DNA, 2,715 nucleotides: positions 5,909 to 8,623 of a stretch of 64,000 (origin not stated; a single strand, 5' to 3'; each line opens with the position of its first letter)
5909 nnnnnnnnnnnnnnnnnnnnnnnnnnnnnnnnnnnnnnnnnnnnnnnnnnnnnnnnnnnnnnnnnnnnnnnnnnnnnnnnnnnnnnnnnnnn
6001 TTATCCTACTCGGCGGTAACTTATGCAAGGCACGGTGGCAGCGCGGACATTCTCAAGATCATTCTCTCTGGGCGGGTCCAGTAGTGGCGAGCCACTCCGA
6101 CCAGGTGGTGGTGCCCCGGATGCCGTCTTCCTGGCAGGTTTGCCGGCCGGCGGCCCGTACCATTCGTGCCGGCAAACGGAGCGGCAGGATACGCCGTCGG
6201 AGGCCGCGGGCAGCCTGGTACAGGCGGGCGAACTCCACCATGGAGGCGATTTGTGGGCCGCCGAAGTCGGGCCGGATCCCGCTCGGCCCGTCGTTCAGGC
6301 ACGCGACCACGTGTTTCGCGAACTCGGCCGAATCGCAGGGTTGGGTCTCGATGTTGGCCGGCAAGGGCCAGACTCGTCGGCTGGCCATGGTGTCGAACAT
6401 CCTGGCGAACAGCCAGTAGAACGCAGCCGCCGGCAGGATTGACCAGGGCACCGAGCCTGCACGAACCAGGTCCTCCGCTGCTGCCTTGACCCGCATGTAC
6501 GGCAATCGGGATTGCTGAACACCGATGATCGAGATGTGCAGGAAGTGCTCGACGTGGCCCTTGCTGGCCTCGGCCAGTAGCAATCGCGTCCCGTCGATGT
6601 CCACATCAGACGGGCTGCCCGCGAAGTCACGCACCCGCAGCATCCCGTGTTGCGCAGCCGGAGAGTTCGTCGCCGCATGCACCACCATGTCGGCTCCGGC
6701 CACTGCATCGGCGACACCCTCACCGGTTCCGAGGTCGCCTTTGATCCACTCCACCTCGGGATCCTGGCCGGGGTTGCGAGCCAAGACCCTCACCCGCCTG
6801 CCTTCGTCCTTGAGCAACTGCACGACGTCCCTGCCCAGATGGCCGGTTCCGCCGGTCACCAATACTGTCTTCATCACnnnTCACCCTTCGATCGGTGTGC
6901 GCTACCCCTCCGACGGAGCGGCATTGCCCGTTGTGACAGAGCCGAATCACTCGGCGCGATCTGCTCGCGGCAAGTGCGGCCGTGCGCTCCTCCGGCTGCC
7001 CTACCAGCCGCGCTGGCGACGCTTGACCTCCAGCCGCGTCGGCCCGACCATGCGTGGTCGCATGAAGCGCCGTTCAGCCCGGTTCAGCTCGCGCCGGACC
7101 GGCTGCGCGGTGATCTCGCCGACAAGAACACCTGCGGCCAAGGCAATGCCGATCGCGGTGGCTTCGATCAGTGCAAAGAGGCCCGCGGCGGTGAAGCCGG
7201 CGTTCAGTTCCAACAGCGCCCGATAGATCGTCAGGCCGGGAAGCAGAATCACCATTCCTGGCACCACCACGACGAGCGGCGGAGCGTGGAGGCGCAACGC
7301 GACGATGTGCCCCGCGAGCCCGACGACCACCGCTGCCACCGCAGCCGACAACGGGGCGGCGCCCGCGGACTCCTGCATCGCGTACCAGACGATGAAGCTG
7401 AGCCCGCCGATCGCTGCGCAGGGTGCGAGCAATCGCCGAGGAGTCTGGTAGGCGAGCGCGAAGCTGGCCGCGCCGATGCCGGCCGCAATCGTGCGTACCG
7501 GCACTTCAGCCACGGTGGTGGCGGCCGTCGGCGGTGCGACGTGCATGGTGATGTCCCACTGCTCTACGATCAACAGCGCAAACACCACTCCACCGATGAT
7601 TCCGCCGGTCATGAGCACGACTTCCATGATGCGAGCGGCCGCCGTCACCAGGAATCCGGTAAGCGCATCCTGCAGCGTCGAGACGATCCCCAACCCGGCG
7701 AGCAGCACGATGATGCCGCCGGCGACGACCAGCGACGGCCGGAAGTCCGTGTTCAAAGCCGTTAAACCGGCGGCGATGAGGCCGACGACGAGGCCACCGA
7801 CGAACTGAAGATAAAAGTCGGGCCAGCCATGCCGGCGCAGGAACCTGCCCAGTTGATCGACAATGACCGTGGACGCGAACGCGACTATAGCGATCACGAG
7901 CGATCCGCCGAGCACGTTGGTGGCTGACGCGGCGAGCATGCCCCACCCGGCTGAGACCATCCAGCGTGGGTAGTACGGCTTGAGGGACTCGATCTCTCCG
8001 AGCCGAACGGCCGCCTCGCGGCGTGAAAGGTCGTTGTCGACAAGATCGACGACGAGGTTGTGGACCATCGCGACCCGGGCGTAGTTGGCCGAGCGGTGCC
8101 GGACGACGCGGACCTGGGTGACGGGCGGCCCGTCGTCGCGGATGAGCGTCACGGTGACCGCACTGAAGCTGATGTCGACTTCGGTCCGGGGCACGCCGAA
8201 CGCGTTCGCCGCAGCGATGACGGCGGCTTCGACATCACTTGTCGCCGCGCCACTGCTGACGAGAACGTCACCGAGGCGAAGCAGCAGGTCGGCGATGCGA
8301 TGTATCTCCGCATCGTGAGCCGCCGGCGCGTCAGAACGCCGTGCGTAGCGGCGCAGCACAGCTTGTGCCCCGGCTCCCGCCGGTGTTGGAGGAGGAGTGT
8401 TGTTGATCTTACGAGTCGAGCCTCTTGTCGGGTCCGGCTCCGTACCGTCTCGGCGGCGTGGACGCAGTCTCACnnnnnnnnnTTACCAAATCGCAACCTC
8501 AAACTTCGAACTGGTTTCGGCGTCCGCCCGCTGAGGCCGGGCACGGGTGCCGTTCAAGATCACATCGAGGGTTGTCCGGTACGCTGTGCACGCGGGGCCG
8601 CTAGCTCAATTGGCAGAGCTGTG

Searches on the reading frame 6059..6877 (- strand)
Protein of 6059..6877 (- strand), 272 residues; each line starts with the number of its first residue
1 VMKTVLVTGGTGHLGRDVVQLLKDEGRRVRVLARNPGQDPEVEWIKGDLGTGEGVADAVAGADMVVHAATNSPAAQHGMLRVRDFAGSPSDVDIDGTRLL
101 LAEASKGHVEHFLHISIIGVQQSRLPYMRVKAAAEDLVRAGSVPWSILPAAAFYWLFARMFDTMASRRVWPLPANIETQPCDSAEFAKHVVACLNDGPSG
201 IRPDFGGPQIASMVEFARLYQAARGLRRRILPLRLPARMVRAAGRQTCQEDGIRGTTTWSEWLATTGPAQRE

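Call 7: search_protein_families(library=pfam, proteins=[window:6059-6877:-], max_evalue=0.01)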
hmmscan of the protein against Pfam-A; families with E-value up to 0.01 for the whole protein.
window:6059-6877:- (272 aa): 8 families
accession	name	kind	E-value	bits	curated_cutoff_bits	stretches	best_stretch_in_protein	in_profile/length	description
PF13460.12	NAD_binding_10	-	5.5e-17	62.7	27.2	1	9-151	1-144/184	NAD(P)H-binding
PF05368.20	NmrA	-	5.2e-13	49.7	27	1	2-196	2-205/298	NmrA-like family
PF01370.27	Epimerase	-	3.5e-11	43.4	20.9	1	5-116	1-114/240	NAD dependent epimerase/dehydratase family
PF01073.25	3Beta_HSD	-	1.8e-07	30.9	22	1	6-120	1-119/280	3-beta hydroxysteroid dehydrogenase/isomerase family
PF04321.23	RmlD_sub_bind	-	0.00038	20.1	27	1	4-70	2-60/287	RmlD substrate binding domain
PF08659.16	KR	-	0.00059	20.2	22.6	1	4-45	2-45/180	KR domain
PF13241.12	NAD_binding_7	-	0.0084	17.1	22.1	0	3-77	8-76/104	Putative NAD(P)-binding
PF00106.31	adh_short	-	0.0084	16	26.6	0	3-37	1-35/195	short chain dehydrogenase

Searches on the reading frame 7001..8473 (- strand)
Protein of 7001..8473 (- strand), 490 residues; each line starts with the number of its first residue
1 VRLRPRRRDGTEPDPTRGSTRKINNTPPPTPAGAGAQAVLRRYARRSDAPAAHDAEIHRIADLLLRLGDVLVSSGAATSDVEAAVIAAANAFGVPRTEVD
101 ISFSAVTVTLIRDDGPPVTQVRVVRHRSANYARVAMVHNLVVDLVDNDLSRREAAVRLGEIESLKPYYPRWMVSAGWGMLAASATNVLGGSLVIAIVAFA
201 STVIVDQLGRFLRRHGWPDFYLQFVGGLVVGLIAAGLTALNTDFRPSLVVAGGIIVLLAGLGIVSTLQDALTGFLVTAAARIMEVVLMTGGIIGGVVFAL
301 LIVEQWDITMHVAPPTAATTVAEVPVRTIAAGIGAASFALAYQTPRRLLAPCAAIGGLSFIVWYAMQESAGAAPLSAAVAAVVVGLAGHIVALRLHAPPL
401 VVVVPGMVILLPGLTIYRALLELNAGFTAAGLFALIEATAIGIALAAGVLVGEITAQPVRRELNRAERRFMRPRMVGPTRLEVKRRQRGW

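Call 7: search_protein_families(library=pfam, proteins=[window:7001-8473:-], max_evalue=0.01)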
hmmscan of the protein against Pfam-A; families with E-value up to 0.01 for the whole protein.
window:7001-8473:- (490 aa): 2 families
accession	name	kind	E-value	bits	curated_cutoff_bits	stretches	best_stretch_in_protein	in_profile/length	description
PF06738.18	ThrE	-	1.3e-65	221.7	26.3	2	62-302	1-240/241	Putative threonine/serine exporter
PF12821.13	ThrE_2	-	7.8e-18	65.4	27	1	328-453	2-127/129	Threonine/Serine exporter, ThrE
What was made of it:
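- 7001..8359 (-): ThrE-family exporter, divergent from the tRNA; conserved left neighbour. Pfam ThrE E=1.3e-65 (call 7).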

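Call 28: find_homologous_proteins(query=window:7001-8359:-, max_evalue=1e-30)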
Query window:7001-8359:- (452 aa): 217 proteins with E <= 1e-30 among 8000 candidates; the best 120 are listed.
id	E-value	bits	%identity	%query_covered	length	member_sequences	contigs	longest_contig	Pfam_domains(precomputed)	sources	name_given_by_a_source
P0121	8.2e-279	943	100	100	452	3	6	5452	PF06738.19,PF12821.14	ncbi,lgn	-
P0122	4.0e-238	809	86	100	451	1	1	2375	PF06738.19,PF12821.14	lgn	-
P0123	3.6e-220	750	78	100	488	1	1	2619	PF06738.19,PF12821.14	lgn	-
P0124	1.6e-218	744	78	100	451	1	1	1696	PF06738.19,PF12821.14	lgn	-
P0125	2.3e-203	694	81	89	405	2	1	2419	PF06738.19,PF12821.14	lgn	-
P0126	1.6e-196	672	72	100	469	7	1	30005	PF06738.19,PF12821.14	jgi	jgi:uncharacterized membrane protein YjjP (DUF1212 family)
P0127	1.1e-176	606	65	97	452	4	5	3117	PF06738.19,PF12821.14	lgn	-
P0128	4.9e-168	578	63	94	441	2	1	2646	PF06738.19,PF12821.14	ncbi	-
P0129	6.6e-168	577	63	97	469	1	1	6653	PF06738.19,PF12821.14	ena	-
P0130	5.5e-167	574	61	96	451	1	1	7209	PF06738.19,PF12821.14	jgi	jgi:uncharacterized membrane protein YjjP (DUF1212 family)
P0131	1.7e-166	573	63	95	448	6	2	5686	PF06738.19,PF12821.14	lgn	-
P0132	2.5e-157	543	61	98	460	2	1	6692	PF06738.19,PF12821.14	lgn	-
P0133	7.8e-149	515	59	93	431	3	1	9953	PF06738.19,PF12821.14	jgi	jgi:uncharacterized membrane protein YjjP (DUF1212 family)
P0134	4.4e-135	469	55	94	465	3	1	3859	PF06738.19,PF12821.14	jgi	jgi:uncharacterized membrane protein YjjP (DUF1212 family)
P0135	3.5e-132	460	56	97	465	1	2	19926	PF06738.19,PF12821.14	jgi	jgi:uncharacterized membrane protein YjjP (DUF1212 family)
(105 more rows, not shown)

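Call 29: find_encoding_contigs(protein=P0126, flank=10000, max_places=3)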
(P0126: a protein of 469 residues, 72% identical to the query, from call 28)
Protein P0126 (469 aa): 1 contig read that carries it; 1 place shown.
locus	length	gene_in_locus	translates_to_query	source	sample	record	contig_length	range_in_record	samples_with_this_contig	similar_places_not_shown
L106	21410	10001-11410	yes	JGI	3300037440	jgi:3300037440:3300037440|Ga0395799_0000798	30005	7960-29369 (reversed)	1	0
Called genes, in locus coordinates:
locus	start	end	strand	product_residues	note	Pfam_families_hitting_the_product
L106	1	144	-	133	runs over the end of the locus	-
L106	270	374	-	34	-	-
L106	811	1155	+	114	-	PF12840:HTH_20, PF01022:HTH_5 (weak)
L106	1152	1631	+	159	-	PF10604:Polyketide_cyc2, PF08327:AHSA1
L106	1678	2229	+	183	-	PF01872:RibD_C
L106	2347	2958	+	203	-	PF01872:RibD_C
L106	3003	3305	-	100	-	PF00144:Beta-lactamase (weak)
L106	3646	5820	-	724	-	PF03176:MMPL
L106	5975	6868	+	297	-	PF04542:Sigma70_r2, PF08281:Sigma70_r4_2, PF04545:Sigma70_r4 (weak)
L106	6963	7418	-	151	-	PF01243:PNPOx_N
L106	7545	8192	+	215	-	PF03551:PadR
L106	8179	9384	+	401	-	PF01266:DAO (faint), PF01494:FAD_binding_3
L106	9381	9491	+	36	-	-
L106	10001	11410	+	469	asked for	PF06738:ThrE, PF12821:ThrE_2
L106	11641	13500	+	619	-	PF02770:Acyl-CoA_dh_M, PF00441:Acyl-CoA_dh_1, PF12806:Acyl-CoA_dh_C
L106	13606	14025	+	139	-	PF01243:PNPOx_N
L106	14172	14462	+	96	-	PF02583:Trns_repr_metal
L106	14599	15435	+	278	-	-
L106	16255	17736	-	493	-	PF07364:DUF1485, PF07171:MlrC_C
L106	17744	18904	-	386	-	PF00202:Aminotran_3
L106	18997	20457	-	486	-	PF00171:Aldedh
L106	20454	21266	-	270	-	PF02633:Creatininase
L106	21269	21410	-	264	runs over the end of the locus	PF09339:HTH_IclR, PF12802:MarR_2, PF01614:IclR_C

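Call 30: find_encoding_contigs(protein=P0122, flank=10000, max_places=3)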
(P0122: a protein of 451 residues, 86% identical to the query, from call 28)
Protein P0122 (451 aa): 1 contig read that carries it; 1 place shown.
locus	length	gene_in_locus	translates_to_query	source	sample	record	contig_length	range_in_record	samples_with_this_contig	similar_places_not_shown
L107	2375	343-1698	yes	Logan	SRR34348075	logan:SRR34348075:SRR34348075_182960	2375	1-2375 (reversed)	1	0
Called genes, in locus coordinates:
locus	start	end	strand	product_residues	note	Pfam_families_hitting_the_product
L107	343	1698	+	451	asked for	PF06738:ThrE, PF12821:ThrE_2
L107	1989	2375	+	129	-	?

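Call 31: find_encoding_contigs(protein=P0123, flank=10000, max_places=3)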
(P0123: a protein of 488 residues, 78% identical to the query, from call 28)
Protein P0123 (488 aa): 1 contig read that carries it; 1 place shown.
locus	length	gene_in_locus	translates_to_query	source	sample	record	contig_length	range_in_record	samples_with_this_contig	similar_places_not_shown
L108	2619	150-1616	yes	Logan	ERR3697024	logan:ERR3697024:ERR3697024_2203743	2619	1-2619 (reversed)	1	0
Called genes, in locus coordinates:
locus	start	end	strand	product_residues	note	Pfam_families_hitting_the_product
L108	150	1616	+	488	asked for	PF06738:ThrE, PF12821:ThrE_2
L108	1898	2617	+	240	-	?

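Call 65: find_encoding_contigs(protein=P0125, flank=10000, max_places=4)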
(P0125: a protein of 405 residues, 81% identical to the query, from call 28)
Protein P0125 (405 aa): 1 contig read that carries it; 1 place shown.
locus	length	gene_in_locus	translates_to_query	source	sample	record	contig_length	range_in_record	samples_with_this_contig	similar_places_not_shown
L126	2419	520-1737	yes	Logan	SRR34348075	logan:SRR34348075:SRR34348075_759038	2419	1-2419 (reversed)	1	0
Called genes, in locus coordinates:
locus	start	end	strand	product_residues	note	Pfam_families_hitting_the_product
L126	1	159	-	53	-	?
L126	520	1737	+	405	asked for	PF06738:ThrE, PF12821:ThrE_2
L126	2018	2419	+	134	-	?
